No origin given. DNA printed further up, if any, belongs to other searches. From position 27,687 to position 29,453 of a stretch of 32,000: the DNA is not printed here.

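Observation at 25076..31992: An import, adenylate, tether, release and export operon: TAXI-TRAP transporter, stand-alone A-domain, PCP-thioesterase didomain and ABC exporter, with no condensation domain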

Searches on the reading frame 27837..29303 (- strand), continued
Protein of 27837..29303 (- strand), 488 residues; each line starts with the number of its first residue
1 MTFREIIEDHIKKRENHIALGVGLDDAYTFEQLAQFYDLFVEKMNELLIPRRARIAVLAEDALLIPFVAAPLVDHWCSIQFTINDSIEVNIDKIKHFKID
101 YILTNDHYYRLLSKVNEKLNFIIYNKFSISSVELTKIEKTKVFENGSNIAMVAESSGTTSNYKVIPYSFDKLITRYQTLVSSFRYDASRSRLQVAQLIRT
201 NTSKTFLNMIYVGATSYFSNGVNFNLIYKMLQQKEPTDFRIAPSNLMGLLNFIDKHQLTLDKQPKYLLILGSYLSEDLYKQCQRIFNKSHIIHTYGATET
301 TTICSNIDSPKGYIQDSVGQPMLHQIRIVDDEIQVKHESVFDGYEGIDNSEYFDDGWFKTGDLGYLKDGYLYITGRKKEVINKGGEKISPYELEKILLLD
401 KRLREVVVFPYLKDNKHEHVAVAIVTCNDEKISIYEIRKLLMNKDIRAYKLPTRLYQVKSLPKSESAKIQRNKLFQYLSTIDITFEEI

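Call 16: find_encoding_contigs(protein=P0017, flank=10000, max_places=3)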
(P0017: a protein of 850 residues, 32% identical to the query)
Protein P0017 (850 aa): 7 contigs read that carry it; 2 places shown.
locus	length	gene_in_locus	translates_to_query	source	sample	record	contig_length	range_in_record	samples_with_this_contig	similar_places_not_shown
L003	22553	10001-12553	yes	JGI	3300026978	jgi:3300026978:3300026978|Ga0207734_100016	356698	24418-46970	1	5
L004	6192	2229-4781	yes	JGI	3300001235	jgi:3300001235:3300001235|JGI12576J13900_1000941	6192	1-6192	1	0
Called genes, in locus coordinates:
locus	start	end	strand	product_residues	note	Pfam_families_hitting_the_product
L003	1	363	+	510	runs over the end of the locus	PF01841:Transglut_core (weak), PF12799:LRR_4 (faint), PF23598:LRR_14 (weak)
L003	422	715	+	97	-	-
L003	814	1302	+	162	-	PF00583:Acetyltransf_1, PF13673:Acetyltransf_10 (weak), PF13508:Acetyltransf_7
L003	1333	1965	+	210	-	PF06042:NTP_transf_6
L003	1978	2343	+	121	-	PF00903:Glyoxalase, PF12681:Glyoxalase_2 (weak), PF22677:Ble-like_N (weak), PF13669:Glyoxalase_4 (weak)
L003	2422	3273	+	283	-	PF18765:Polbeta (weak)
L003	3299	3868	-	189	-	-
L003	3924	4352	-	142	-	PF13404:HTH_AsnC-type, PF13412:HTH_24, PF01037:AsnC_trans_reg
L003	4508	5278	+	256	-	PF13483:Lactamase_B_3, PF12706:Lactamase_B_2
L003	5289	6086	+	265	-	PF00753:Lactamase_B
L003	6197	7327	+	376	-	PF00037:Fer4 (weak), PF12837:Fer4_6 (faint), PF12838:Fer4_7 (weak), PF13237:Fer4_10 (faint), PF13484:Fer4_16 (weak)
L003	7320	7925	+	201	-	PF00440:TetR_N (weak)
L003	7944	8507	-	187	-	PF14091:DUF4269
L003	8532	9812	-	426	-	PF01633:Choline_kinase (weak), PF01636:APH (faint)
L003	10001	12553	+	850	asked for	PF00501:AMP-binding, PF13193:AMP-binding_C, PF00550:PP-binding, PF00975:Thioesterase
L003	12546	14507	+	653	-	PF06808:DctM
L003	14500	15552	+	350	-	PF16868:NMT1_3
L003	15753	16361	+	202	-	PF02525:Flavodoxin_2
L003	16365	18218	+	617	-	PF00999:Na_H_Exchanger, PF02254:TrkA_N, PF27452:KefB_C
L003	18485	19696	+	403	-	PF01841:Transglut_core (weak)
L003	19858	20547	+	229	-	-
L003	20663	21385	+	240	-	PF00106:adh_short, PF08659:KR, PF13561:adh_short_C2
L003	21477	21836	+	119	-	PF00376:MerR, PF13411:MerR_1, PF09278:MerR-DNA-bind (weak)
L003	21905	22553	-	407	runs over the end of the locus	PF16491:Peptidase_M48_N, PF05569:Peptidase_M56, PF01435:Peptidase_M48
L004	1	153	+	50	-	?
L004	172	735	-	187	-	PF14091:DUF4269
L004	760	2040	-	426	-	PF01633:Choline_kinase (weak), PF01636:APH (faint)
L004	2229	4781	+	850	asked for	PF00501:AMP-binding, PF13193:AMP-binding_C, PF00550:PP-binding, PF00975:Thioesterase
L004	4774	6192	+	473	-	?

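Call 34: find_related_loci(query=A3, collection=metagenome_contigs, flank=7000)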
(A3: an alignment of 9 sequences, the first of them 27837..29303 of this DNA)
Query A3 (488 aa) in metagenome_contigs; peptide patterns used: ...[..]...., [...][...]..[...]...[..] (x = any residue, [..] = any of these).
600 stretches matched a pattern (row limit reached: there are more); 596 encode a relative of the query (tblastn E <= 1e-3); the best 80 are kept; 80 distinct loci.
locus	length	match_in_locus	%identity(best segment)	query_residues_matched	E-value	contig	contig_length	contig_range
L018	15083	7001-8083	31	138-485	2e-43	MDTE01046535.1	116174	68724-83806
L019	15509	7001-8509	25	1-479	3e-39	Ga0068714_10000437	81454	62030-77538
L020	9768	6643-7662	29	150-474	3e-38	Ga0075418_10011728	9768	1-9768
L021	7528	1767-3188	25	30-480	3e-37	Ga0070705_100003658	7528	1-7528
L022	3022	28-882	31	202-474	7e-36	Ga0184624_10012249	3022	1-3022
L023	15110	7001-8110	26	125-479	4e-35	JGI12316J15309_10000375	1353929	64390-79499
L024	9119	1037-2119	26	137-479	5e-32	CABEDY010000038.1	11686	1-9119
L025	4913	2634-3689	27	143-479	1e-30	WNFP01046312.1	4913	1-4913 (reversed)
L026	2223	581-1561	30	155-474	2e-28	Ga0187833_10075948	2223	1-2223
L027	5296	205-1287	27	128-474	2e-27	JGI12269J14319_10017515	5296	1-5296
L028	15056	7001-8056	27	143-479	2e-27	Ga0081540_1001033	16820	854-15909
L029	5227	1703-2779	31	126-474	2e-27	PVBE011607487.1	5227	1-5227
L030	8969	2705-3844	24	114-479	8e-27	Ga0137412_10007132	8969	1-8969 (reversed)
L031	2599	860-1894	27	144-474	1e-26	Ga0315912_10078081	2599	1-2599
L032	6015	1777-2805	23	150-474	7e-26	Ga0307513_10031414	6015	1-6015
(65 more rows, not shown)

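Call 36: find_encoding_contigs(protein=P0013, flank=6000, max_places=2)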
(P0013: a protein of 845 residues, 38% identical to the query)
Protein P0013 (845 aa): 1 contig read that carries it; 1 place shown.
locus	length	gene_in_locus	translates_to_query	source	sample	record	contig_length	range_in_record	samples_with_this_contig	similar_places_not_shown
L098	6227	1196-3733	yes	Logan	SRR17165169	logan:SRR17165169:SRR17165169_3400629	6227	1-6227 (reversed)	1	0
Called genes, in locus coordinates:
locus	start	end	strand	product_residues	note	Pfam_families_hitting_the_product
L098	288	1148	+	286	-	PF00535:Glycos_transf_2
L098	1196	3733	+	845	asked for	PF00501:AMP-binding, PF13193:AMP-binding_C (weak), PF00550:PP-binding, PF00975:Thioesterase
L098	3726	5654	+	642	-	PF06808:DctM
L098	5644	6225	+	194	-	?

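Call 37: find_encoding_contigs(protein=P0016, flank=6000, max_places=2)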
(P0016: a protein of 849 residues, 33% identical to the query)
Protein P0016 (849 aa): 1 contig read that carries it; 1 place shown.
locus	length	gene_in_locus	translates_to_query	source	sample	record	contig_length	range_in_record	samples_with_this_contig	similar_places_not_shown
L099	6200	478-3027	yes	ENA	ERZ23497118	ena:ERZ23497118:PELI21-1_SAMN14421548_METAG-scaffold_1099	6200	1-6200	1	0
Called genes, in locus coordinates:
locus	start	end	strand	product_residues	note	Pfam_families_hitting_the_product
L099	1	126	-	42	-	?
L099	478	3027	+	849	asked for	PF00501:AMP-binding, PF13193:AMP-binding_C, PF00550:PP-binding, PF00975:Thioesterase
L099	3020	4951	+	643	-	PF06808:DctM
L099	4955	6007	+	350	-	PF16868:NMT1_3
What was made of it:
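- L003/L004 and L099 show no envelope genes nearby (calls 16, 37). The module is self-sufficient and is conserved without any envelope gene in L003 and L099 (calls 16, 37).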

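Call 38: find_encoding_contigs(protein=P0012, flank=6000, max_places=2)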
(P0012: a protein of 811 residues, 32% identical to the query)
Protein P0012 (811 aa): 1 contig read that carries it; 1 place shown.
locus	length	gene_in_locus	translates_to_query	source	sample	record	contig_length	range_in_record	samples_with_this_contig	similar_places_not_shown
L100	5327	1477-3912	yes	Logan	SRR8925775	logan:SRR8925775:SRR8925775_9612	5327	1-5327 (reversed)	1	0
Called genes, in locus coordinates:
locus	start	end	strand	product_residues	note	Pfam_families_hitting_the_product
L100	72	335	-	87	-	-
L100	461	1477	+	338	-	PF12974:Phosphonate-bd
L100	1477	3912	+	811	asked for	PF00501:AMP-binding, PF13193:AMP-binding_C, PF00550:PP-binding, PF00975:Thioesterase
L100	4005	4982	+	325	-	-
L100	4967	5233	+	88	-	-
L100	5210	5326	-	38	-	?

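Call 42: search_protein_families(library=pfam, proteins=[L002:250-1713:+, L002:1745-3400:+, L002:4365-5387:+, L002:7940-8920:+, L002:8905-9660:+, L002:10517-10963:+, L002:11543-12319:+, L003:8532-9812:-, L098:288-1148:+, L100:4005-4982:+], max_evalue=1)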
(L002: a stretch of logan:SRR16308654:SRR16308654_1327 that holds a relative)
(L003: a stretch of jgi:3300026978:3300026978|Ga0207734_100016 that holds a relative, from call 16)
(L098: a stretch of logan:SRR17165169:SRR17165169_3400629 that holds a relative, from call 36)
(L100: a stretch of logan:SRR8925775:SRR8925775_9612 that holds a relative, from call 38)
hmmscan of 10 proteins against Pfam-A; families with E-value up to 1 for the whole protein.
L002:250-1713:+ (487 aa): 1 family
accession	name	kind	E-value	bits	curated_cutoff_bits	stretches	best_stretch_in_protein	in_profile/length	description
PF00558.24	Vpu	-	0.037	14.2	24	1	371-408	5-39/81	Vpu protein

L002:1745-3400:+ (551 aa): 0 families

L002:4365-5387:+ (340 aa): 1 family
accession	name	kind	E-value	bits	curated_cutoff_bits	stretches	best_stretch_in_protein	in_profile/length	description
PF12974.12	Phosphonate-bd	-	1e-19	71.3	27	1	36-325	4-241/242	ABC transporter, phosphonate, periplasmic substrate-binding protein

L002:7940-8920:+ (326 aa): 3 families
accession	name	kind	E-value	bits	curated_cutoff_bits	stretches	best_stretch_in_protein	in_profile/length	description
PF02002.24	TFIIE_alpha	-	0.0064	16.8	22.9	1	144-198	23-79/105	TFIIE alpha subunit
PF22159.1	PSMA-like_N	-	0.02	14.5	26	1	18-86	116-180/329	Maltose-forming alpha-amylase-like, N-terminal domain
PF24896.1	Receiver_CRE1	-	0.31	11.7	27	0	42-108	24-92/136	AHK4/CRE1/WOL first receiver domain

L002:8905-9660:+ (251 aa): 1 family
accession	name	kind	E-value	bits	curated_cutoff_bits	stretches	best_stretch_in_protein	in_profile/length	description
PF08843.17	AbiEii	-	0.12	12.7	22.5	1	15-67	11-54/238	Nucleotidyl transferase AbiEii toxin, Type IV TA system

L002:10517-10963:+ (148 aa): 0 families

L002:11543-12319:+ (258 aa): 1 family
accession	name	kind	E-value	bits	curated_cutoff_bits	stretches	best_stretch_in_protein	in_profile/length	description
PF09022.15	Staphostatin_A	-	0.021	15.2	24.1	0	205-232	42-69/105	Staphostatin A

L003:8532-9812:- (426 aa): 4 families
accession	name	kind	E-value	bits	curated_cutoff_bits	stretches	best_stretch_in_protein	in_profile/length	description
PF01633.27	Choline_kinase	-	1.6e-07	31.4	29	1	200-355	70-215/300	Choline/ethanolamine kinase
PF01636.29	APH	-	1.6e-05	25.2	23.2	1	294-344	156-210/239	Phosphotransferase enzyme family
PF03109.22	ABC1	-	0.034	13.7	22.9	0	230-327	119-210/244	ABC1 atypical kinase-like domain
PF10239.14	DUF2465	-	0.089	12.6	30.5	1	181-277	89-183/302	Protein of unknown function (DUF2465)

L098:288-1148:+ (286 aa): 2 families
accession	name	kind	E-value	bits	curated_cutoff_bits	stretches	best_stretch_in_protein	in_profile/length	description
PF00535.33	Glycos_transf_2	-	1.7e-22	80.6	23.3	1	12-160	5-148/168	Glycosyl transferase family 2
PF13704.12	Glyco_tranf_2_4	-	0.035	15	27.5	1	21-74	4-52/98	Glycosyl transferase family 2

L100:4005-4982:+ (325 aa): 4 families
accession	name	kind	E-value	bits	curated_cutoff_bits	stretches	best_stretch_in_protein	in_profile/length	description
PF01136.24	Peptidase_U32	-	0.029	14.1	22.4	1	153-192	145-184/233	Peptidase family U32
PF07660.19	STN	-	0.065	13.5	28.4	0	159-186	19-46/52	Secretin and TonB N terminus short domain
PF00392.27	GntR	-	0.11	12.6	27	0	155-179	31-55/64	Bacterial regulatory proteins, gntR family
PF13545.12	HTH_Crp_2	-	0.13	12.7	27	1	147-179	21-53/70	Crp-like helix-turn-helix domain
